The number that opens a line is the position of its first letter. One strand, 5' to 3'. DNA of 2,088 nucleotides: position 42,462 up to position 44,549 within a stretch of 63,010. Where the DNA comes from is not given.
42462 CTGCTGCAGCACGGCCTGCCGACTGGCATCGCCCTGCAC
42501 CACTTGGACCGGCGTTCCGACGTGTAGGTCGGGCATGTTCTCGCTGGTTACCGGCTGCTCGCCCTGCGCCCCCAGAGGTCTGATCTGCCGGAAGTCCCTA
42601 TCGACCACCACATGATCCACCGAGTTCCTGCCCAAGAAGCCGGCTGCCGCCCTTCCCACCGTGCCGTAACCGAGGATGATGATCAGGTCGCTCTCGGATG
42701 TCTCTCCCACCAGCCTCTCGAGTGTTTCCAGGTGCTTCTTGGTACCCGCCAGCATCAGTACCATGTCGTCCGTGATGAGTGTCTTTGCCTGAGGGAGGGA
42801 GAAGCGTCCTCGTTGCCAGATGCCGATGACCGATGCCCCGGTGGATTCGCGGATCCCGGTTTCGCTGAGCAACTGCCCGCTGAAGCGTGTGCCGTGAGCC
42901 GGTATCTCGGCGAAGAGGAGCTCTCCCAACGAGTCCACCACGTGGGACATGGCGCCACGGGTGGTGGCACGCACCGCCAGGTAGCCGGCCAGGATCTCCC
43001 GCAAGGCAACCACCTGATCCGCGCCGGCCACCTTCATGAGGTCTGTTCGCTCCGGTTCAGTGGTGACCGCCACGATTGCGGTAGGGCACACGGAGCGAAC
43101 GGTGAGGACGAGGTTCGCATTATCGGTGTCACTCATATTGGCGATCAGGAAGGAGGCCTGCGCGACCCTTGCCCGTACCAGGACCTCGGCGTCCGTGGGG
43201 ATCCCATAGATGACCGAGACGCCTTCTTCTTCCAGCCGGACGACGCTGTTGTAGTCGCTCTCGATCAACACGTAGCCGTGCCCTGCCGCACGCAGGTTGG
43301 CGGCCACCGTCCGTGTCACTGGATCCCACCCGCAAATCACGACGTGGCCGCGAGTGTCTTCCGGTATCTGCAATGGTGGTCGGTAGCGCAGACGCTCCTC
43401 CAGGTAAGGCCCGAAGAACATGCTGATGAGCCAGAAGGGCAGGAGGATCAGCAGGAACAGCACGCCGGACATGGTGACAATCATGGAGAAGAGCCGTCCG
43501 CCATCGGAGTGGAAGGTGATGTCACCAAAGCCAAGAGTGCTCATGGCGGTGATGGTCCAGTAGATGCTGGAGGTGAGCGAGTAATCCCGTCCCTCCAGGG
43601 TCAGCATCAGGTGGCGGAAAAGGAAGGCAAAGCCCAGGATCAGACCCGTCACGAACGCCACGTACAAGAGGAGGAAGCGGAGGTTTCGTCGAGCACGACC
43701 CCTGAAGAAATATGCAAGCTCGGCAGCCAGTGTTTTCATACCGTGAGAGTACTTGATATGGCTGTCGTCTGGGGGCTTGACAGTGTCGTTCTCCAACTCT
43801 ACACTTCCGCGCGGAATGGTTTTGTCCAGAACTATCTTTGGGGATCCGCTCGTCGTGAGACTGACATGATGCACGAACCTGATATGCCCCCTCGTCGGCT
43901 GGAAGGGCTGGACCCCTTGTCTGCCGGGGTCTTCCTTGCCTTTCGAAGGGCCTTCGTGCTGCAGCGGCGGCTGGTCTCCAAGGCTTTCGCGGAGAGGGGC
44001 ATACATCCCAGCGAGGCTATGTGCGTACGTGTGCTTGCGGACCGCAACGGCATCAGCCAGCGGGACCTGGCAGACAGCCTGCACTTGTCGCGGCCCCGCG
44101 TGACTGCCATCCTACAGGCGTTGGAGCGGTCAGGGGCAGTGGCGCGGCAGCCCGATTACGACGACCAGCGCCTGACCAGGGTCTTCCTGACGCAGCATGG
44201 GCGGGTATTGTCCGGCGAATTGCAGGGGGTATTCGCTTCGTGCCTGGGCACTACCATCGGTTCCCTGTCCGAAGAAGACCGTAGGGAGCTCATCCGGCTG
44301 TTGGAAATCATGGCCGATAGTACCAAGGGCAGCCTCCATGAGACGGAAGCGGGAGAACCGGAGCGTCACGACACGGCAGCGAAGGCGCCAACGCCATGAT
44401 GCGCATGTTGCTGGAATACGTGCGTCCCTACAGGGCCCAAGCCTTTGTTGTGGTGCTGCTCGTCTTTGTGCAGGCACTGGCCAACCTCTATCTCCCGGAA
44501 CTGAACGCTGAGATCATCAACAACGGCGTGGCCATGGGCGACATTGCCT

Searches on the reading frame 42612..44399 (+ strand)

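Call 58: search_protein_families(library=pfam, proteins=[window:42612-44399:+], max_evalue=0.00001)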
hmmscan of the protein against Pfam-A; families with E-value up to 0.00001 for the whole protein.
window:42612-44399:+ (595 aa): 3 families
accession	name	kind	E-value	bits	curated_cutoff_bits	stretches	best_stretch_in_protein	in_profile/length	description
PF01047.28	MarR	-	1.2e-10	41.5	24.6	1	466-520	3-57/59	MarR family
PF12802.13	MarR_2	-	2.4e-10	40.9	27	1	463-520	2-60/61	MarR family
PF13412.12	HTH_24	-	9.1e-07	28.8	21.9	1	474-508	11-45/48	Winged helix-turn-helix DNA-binding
